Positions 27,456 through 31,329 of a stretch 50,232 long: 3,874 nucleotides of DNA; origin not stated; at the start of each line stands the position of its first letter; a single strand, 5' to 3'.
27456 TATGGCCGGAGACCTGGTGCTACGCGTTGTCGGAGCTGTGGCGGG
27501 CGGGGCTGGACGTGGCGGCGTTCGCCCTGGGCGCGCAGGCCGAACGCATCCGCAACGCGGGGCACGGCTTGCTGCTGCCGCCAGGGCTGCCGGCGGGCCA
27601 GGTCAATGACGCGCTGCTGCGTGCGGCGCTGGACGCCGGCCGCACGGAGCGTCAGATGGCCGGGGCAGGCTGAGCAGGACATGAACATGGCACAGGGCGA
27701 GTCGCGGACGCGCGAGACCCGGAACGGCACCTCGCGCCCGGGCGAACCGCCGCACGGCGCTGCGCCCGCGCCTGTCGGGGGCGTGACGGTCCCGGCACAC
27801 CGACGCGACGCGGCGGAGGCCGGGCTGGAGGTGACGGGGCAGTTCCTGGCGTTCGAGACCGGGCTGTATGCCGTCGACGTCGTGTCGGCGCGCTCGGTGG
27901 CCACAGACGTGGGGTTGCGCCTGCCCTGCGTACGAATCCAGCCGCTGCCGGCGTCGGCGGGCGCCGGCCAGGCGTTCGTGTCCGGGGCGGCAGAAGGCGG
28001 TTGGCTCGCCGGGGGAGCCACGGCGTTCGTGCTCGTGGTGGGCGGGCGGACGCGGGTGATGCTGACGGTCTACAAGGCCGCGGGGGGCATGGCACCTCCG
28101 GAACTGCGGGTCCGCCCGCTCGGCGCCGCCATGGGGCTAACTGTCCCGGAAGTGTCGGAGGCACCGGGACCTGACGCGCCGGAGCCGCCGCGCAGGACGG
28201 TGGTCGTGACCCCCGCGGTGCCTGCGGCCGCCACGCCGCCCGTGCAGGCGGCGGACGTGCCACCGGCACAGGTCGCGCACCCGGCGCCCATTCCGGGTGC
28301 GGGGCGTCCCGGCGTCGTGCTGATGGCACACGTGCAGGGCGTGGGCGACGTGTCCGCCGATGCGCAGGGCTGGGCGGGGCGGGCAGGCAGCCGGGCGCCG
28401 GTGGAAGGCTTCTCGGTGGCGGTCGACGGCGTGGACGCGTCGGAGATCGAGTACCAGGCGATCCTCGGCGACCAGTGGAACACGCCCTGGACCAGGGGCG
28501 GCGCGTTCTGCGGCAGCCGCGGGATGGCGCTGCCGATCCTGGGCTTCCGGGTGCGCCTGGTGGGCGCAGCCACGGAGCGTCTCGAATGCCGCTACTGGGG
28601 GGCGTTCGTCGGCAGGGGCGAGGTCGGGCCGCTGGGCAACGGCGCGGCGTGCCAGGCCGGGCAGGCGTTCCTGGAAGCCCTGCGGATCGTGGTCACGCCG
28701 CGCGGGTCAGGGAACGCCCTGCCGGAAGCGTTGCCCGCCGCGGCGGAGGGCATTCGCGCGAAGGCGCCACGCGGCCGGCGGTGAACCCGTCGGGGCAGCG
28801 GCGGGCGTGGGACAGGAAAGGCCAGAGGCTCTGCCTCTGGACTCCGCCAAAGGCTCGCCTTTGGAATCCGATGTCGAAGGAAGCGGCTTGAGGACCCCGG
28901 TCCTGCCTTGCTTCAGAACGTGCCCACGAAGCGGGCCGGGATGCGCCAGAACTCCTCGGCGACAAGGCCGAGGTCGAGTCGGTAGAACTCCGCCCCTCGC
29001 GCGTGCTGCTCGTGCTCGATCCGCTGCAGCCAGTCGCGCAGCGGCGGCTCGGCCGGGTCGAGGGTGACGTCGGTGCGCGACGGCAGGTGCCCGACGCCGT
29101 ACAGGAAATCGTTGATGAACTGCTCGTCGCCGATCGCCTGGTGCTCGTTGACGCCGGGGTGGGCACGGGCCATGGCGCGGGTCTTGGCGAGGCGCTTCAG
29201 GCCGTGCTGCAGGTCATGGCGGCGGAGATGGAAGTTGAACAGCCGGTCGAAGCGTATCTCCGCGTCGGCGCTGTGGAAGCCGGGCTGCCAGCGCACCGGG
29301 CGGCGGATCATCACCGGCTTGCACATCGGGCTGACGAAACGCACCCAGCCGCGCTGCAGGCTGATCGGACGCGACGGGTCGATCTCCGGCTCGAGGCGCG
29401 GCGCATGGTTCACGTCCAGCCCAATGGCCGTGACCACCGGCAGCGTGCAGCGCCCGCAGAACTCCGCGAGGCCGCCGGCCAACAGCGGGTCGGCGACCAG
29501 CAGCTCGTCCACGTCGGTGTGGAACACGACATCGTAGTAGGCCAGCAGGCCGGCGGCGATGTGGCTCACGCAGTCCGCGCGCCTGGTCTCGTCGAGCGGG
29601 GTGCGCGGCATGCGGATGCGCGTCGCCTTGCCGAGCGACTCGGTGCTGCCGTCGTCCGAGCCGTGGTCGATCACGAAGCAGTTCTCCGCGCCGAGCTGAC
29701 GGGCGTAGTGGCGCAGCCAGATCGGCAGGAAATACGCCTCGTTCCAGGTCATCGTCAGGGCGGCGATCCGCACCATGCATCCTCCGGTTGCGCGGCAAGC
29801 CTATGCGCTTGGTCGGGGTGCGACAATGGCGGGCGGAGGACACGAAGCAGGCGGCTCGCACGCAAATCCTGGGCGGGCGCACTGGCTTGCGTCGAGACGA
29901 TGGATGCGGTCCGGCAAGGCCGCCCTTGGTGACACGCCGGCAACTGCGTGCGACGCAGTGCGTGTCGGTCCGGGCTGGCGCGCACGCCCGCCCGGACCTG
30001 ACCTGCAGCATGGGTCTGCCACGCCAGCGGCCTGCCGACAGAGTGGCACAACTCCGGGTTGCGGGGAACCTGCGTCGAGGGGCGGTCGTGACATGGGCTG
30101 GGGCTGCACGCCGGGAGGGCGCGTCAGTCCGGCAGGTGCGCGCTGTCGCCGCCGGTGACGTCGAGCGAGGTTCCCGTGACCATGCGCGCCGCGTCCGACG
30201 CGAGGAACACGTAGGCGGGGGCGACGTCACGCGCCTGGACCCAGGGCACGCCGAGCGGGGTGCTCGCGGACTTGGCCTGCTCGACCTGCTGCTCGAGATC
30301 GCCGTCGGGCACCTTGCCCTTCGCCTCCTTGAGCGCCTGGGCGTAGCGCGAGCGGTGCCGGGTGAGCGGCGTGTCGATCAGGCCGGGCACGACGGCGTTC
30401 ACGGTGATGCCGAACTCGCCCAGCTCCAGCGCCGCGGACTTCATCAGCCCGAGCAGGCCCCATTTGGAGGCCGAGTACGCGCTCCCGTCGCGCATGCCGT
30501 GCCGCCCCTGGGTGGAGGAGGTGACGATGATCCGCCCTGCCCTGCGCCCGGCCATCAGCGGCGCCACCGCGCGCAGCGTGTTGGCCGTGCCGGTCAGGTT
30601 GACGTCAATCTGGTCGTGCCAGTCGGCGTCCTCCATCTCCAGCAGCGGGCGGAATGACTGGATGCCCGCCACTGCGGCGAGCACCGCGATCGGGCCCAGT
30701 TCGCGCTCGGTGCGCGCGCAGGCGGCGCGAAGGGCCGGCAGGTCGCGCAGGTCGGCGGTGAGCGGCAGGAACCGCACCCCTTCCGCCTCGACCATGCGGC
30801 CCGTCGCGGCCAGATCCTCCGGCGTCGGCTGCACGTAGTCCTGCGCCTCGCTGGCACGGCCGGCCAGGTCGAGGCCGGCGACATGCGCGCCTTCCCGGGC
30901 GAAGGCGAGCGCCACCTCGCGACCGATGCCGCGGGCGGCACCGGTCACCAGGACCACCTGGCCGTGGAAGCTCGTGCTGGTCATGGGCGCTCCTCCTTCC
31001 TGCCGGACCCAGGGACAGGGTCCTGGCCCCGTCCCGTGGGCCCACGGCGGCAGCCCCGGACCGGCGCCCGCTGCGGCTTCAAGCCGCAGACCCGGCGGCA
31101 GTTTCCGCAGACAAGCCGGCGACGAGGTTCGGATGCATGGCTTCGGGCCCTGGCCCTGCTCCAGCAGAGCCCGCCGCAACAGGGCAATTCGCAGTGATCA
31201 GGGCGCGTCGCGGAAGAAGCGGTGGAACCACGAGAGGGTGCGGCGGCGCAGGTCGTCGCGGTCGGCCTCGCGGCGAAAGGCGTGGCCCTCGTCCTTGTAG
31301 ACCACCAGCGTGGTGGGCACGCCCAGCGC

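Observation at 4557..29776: Mosaic glycan-assembly island built around a secreted beta-roll repeat protein: candidate surface-layer/adhesin plus dedicated glycan system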

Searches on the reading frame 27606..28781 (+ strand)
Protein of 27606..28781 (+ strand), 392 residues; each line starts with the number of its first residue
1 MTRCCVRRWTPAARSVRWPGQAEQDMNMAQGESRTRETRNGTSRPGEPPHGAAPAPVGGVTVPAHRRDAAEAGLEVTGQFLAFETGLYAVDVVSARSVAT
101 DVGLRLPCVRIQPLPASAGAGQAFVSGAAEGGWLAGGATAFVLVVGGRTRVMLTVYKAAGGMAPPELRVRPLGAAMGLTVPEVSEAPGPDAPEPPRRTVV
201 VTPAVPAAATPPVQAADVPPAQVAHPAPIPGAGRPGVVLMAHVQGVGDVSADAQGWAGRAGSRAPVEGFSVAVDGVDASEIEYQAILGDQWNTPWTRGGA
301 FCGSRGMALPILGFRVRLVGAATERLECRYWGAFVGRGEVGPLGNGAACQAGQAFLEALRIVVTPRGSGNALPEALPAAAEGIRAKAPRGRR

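Call 6: search_protein_families(library=pfam, proteins=[window:27606-28781:+], max_evalue=0.01)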
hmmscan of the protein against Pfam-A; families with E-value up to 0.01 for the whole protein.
window:27606-28781:+ (392 aa): 1 family
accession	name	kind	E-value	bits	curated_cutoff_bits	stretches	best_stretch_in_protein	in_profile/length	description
PF07538.16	ChW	-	3.2e-05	24.1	22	1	292-320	8-35/35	Clostridial hydrophobic W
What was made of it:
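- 27681..28784 (+): ChW-like protein (about 365 aa): two all-beta domains joined by a disordered linker; constant partner of the TPR-GT2-GT4 enzyme. Pfam ChW 24 bits (call 6).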

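Call 21: search_protein_families(library=ncbifam, proteins=[window:27606-28781:+], max_evalue=0.01)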
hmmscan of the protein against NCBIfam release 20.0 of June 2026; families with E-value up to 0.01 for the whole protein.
window:27606-28781:+ (392 aa): 0 families

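Call 44: search_solved_structures(query=window:27681-28781:+, max_evalue=1)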
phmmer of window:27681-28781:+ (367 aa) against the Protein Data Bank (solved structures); distinct sequences matched with E-value up to 1: 0.

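Call 47: search_solved_structures(query=A2, max_evalue=10, show_alignments=2)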
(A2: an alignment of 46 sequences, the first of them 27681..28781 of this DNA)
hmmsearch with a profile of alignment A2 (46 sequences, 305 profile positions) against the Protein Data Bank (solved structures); distinct sequences matched with E-value up to 10: 0.
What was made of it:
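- Tried and rejected: A 46-sequence ChW-like profile also gave none (call 47).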

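Call 48: find_homologous_proteins(query=window:27681-28781:+, max_evalue=0.00001)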
Query window:27681-28781:+ (367 aa): 267 proteins with E <= 0.00001 among 8000 candidates; the best 120 are listed.
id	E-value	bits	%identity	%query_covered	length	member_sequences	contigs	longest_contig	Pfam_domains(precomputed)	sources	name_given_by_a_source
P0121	4.6e-230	781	100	99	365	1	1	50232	PF07538.17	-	-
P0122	9.9e-204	695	90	99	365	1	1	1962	PF07538.17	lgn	-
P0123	4.5e-201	686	89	99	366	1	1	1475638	-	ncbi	-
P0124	5.6e-198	676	88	99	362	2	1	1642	PF07538.17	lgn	-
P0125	1.2e-141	490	70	100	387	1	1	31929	-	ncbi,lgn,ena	-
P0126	2.4e-138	480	82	43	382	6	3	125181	PF07538.17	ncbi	-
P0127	7.5e-119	415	65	87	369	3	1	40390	PF07538.17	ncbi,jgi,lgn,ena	-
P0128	1.3e-117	411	59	98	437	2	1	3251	-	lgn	-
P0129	2.2e-117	411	65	86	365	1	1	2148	-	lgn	-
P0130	1.4e-116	408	67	86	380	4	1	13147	PF07538.17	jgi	-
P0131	1.9e-116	408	62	94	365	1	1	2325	PF07538.17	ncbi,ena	-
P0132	1.3e-79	286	50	80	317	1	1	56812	-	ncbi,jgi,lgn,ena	jgi:hypothetical protein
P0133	3.0e-71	259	45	84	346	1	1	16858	PF07538.17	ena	-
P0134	3.7e-71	258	49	86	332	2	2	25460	-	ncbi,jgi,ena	jgi:hypothetical protein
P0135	1.9e-70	256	48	83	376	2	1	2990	PF07538.17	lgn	-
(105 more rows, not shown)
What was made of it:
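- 27681..28784 (+): Every named homolog is 'hypothetical' (call 48).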

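Call 50: find_encoding_contigs(protein=P0123, flank=10000, max_places=2)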
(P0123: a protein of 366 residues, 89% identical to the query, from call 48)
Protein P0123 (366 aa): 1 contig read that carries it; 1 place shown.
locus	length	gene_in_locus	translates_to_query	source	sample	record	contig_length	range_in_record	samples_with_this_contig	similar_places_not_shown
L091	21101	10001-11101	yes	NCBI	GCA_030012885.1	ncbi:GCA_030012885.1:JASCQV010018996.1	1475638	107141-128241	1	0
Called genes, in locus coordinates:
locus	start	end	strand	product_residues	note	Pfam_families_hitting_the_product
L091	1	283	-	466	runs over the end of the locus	PF00296:Bac_luciferase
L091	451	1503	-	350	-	-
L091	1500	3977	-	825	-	-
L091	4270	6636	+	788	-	-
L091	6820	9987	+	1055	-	PF00535:Glycos_transf_2, PF13641:Glyco_tranf_2_3 (faint)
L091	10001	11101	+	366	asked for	-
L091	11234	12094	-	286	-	-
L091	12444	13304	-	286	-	PF00106:adh_short, PF08659:KR, PF13561:adh_short_C2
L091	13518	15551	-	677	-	PF26549:Tricorn_N (faint), PF02129:Peptidase_S15 (weak), PF20434:BD-FAE, PF01738:DLH, PF00326:Peptidase_S9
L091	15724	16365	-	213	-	PF00717:Peptidase_S24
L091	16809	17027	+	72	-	-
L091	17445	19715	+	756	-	PF07676:PD40 (faint), PF00930:DPPIV_N, PF02129:Peptidase_S15 (faint), PF00326:Peptidase_S9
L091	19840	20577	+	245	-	PF07963:N_methyl (faint)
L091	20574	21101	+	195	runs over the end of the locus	-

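Call 53: find_encoding_contigs(protein=P0126, flank=10000, max_places=2)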
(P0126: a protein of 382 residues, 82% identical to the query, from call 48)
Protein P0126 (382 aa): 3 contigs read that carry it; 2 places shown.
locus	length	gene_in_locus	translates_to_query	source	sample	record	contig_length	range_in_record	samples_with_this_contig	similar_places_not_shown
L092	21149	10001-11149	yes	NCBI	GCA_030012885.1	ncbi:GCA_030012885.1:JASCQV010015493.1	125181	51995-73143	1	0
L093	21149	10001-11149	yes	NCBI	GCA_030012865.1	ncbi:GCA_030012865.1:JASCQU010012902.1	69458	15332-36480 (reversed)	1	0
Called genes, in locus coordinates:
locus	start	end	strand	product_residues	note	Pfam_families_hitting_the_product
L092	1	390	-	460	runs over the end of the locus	PF00296:Bac_luciferase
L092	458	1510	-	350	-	-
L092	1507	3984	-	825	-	-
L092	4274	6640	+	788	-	-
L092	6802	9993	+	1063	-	PF00535:Glycos_transf_2, PF13641:Glyco_tranf_2_3 (weak)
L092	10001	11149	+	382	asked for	PF07538:ChW (faint)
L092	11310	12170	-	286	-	-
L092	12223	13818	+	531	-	PF05048:NosD, PF13229:Beta_helix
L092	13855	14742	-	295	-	-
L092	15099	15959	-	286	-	PF00106:adh_short, PF08659:KR, PF13561:adh_short_C2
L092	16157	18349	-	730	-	PF02129:Peptidase_S15 (weak), PF01738:DLH, PF20434:BD-FAE, PF00326:Peptidase_S9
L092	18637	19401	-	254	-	-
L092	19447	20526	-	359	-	-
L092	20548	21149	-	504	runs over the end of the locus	-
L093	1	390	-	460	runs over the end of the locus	PF00296:Bac_luciferase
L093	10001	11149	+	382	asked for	PF07538:ChW (faint)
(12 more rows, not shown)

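Call 54: find_encoding_contigs(protein=P0125, flank=10000, max_places=2)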
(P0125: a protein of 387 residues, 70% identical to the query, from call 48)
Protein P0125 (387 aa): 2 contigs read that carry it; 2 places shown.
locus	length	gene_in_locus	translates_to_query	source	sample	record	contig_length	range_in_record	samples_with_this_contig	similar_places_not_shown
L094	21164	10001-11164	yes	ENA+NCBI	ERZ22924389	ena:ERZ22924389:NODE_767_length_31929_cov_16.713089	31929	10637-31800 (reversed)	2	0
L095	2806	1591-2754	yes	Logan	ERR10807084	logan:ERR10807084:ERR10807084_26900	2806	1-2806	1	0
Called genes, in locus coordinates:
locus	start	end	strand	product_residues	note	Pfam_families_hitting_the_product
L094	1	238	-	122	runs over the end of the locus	?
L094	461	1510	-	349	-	-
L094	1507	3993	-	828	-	-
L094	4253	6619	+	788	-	-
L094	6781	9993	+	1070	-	PF00535:Glycos_transf_2, PF13641:Glyco_tranf_2_3 (weak)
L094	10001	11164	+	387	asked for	-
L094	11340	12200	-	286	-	-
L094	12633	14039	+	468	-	PF05048:NosD, PF13229:Beta_helix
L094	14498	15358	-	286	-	PF00106:adh_short, PF08659:KR, PF13561:adh_short_C2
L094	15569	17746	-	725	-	PF07676:PD40 (faint), PF02129:Peptidase_S15 (weak), PF01738:DLH, PF20434:BD-FAE, PF00326:Peptidase_S9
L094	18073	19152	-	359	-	-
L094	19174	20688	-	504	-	-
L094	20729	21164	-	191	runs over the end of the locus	-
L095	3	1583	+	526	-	?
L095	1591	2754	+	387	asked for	-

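Call 58: predict_structure(alignment_id=A3)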
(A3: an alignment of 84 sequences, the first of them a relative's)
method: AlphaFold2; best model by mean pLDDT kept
length: 365 residues; sequences in the alignment: 84
mean_pLDDT: 77.5   pTM: 0.56
mean pLDDT of the five models: 77.5, 77.3, 76.9, 76.9, 75.6
residues with pLDDT >= 90: 178; 70-90: 53; 50-70: 78; < 50: 56
segments of 3 or more residues with pLDDT < 50: 13-18, 31-33, 148-152, 168-171, 175-183, 188-200
pLDDT, mean of each block of 10 residues (from residue 1): 47 48 54 50 78 94 94 92 92 85 79 89 95 93 72 52 60 44 44 41 61 93 91 95 96 96 86 85 93 96 97 96 96 94 63 56 66
secondary structure, 60 per line:
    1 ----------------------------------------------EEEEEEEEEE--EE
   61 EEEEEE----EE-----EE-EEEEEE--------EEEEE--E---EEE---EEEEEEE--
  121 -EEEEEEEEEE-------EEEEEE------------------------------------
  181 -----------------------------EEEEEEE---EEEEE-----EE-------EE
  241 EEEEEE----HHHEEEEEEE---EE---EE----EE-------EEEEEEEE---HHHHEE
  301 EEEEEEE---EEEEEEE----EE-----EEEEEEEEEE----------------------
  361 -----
elements in order: E47-56 E59-66 E81-86 E95-99 E106-108 E112-118 E122-131 E139-144 E210-216 E220-224 E239-246 E254-260 E284-291 H295-298 E299-307 E311-317 E329-338
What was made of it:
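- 27681..28784 (+): AlphaFold2 pLDDT 77.5 (call 58).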

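Call 62: fold_search(model_id=the predicted structure, library=pdb)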
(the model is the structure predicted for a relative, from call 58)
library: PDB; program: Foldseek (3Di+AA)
matches with E <= 10: 412; with E <= 0.001: 0
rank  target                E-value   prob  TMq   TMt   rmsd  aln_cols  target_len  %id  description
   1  7w6b                  1.1e-01  0.10  0.13  0.07  31.4       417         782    9  Crystal Structure of PitA from pilus islet-2 of Streptococcus oralis (released 2022-06-01)
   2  6bbw_A                1.8e-01  0.08  0.14  0.17  18.8       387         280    8  Structure of the major pilin protein (T3.2) from Streptococcus pyogenes serotype GAS13637 (released 2018-10-24)
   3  5azx_A                2.1e-01  0.33  0.12  0.33  14.5       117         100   13  Crystal structure of p24delta1 GOLD domain (native 1) (released 2016-09-14)
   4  5xsv_B                2.3e-01  0.44  0.14  0.11   6.4       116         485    5  Crystal structure of an archaeal chitinase in the ligand-free form (released 2018-05-02)
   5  5xsv_A                2.3e-01  0.44  0.14  0.11   6.4       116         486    5  Crystal structure of an archaeal chitinase in the ligand-free form (released 2018-05-02)
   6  2uy8                  2.8e-01  0.12  0.14  0.14  21.9       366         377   12  R92A mutant of Bacillus subtilis Oxalate Decarboxylase OxdC (released 2007-08-21)
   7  3kgl_F                3.0e-01  0.60  0.14  0.13   8.1       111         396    9  Crystal structure of procruciferin, 11S globulin from Brassica napus (released 2010-04-21)
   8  2bdr_A                3.2e-01  0.63  0.15  0.29   6.1       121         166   10  Crystal Structure of the Putative Ureidoglycolate hydrolase PP4288 from Pseudomonas putida, Northeast Structural Genom (released 2005-11-15)
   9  3jqw_B                3.2e-01  0.13  0.11  0.23  12.0       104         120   12  Crystal structure of Clostridium histolyticum colH collagenase collagen-binding domain 3 at 2 Angstrom resolution in p (released 2010-09-29)
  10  9e7m_Ja               3.4e-01  0.16  0.09  0.05  18.5       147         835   12  In situ cryoEM structure of bacteriophage Ur-lambda tail tip complex (released 2025-11-05)
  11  3ksc_F                3.9e-01  0.60  0.14  0.13   8.3       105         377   10  Crystal structure of pea prolegumin, an 11S seed globulin from Pisum sativum L. (released 2010-04-21)
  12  1ud1_A                4.5e-01  0.77  0.16  0.16   5.0       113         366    6  Crystal structure of proglycinin mutant C88S (released 2004-02-03)
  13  5e6w                  4.5e-01  0.30  0.13  0.15   7.6       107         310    7  Re-refinement of the Crystal Structure of the Plexin-Semaphorin-Integrin Domain/Hybrid Domain/I-EGF1 Segment from the Hu (released 2016-03-02)
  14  8f5n_A                4.5e-01  0.05  0.14  0.16  19.2       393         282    7  Identification of an Immunodominant region on a Group A Streptococcus T-antigen Reveals Temperature-Dependent Motion i (released 2023-03-08)
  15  4j25_D                4.8e-01  0.82  0.17  0.31   6.2       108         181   17  Crystal structure of a Pseudomonas putida prolyl-4-hydroxylase (P4H) (released 2014-02-05)
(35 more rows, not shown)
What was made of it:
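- Tried and rejected: Foldseek of the ChW-like model: nothing below E 0.1 (call 62), so its function stays unknown.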

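Call 73: search_protein_families(library=pfam, proteins=[L092:12223-13815:+, L092:13858-14742:-], max_evalue=5)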
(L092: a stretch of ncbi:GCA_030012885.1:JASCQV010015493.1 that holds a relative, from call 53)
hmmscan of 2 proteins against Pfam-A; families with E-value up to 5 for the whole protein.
L092:12223-13815:+ (531 aa): 3 families
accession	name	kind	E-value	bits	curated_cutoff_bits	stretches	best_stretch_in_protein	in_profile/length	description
PF13229.12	Beta_helix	-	5.3e-18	65.6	25.9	2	306-430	33-147/158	Right handed beta helix region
PF05048.19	NosD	-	7.8e-10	39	23.6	1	295-423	59-175/212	Periplasmic copper-binding protein (NosD)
PF14821.11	Thr_synth_N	-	0.13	12.9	25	1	143-166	14-37/79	Threonine synthase N terminus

L092:13858-14742:- (295 aa): 1 family
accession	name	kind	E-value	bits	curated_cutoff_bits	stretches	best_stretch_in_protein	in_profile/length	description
PF13641.12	Glyco_tranf_2_3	-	0.051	14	27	1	4-200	3-179/230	Glycosyltransferase like family 2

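Call 88: search_protein_families(library=padloc, proteins=[window:27681-28781:+], max_evalue=0.001)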
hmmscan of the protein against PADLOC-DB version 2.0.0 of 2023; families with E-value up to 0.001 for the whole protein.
window:27681-28781:+ (367 aa): 0 families

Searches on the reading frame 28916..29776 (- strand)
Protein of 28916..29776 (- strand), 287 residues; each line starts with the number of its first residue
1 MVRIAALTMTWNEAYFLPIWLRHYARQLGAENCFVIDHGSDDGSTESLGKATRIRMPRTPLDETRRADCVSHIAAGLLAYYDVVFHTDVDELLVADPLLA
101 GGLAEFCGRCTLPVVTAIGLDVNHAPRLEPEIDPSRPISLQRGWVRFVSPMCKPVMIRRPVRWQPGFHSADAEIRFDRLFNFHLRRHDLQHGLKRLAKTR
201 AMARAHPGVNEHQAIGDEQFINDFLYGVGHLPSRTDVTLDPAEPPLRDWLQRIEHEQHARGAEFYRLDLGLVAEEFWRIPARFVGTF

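Call 6: search_protein_families(library=pfam, proteins=[window:28916-29776:-], max_evalue=0.01)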
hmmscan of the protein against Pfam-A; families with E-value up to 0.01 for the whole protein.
window:28916-29776:- (287 aa): 1 family
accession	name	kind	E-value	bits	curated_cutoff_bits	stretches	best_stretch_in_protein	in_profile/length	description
PF13704.12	Glyco_tranf_2_4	-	4.8e-14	53.1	27.5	1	12-99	2-90/98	Glycosyl transferase family 2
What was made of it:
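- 28913..29776 (-): GT2_4 glycosyltransferase (287 aa). Pfam E 5e-14 (call 6).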

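Call 88: search_protein_families(library=padloc, proteins=[window:28916-29776:-], max_evalue=0.001)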
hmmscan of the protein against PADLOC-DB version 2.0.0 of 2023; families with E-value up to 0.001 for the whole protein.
window:28916-29776:- (287 aa): 0 families

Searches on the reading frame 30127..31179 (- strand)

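Call 6: search_protein_families(library=pfam, proteins=[window:30127-31179:-], max_evalue=0.01)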
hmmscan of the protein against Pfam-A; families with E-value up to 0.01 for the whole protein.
window:30127-31179:- (351 aa): 4 families
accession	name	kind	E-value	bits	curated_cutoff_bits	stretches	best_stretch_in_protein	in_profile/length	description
PF00106.31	adh_short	-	1.8e-49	168.4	26.6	1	74-276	1-190/195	short chain dehydrogenase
PF13561.12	adh_short_C2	-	1.6e-48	165.8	27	2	80-303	1-211/236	Enoyl-(Acyl carrier protein) reductase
PF08659.16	KR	-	1.5e-12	48.2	22.6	1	76-238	3-152/180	KR domain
PF01370.27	Epimerase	-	0.0028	17.5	20.9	0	76-222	1-115/240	NAD dependent epimerase/dehydratase family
